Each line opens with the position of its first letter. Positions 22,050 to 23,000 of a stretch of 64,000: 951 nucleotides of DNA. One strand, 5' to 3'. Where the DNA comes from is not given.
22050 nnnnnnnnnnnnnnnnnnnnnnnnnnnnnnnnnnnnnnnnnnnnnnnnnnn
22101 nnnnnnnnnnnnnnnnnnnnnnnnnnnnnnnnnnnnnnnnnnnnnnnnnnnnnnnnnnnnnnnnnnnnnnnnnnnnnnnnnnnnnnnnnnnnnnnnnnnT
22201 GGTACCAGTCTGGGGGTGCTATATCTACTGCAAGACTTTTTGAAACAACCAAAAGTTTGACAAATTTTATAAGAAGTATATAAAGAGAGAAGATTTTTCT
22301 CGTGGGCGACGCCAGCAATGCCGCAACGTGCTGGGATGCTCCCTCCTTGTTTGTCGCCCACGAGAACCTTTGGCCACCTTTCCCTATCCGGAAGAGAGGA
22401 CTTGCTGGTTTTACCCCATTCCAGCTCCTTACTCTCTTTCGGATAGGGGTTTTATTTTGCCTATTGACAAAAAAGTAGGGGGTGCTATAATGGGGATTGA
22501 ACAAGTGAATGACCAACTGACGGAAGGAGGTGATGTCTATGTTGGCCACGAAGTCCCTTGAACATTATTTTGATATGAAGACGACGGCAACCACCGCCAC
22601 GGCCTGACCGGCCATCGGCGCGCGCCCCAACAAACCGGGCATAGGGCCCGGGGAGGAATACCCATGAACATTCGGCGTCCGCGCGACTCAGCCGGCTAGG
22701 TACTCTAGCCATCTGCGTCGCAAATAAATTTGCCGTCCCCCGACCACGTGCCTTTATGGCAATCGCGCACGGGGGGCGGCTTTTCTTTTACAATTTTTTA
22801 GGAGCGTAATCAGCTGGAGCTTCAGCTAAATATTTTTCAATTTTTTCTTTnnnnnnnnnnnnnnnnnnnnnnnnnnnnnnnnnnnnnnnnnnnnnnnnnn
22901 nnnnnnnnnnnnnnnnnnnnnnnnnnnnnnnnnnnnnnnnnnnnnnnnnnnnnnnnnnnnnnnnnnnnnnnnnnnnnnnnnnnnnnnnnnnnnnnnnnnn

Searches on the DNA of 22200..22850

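Call 87: search_rna_families(source=window, start=22200, end=22850, threshold=evalue, max_evalue=1)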
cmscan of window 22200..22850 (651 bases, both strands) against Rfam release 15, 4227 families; matches with E-value up to 1: 2.
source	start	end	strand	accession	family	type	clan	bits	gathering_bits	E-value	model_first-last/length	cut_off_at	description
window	22720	22778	+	RF01677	P35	Gene; sRNA;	-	25.7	70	0.11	1-62/62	no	Pseudomonas sRNA P35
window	22379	22450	+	RF03831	mir-627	Gene; miRNA;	-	17.6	86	0.73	1-87/87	no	mir-627 microRNA precursor family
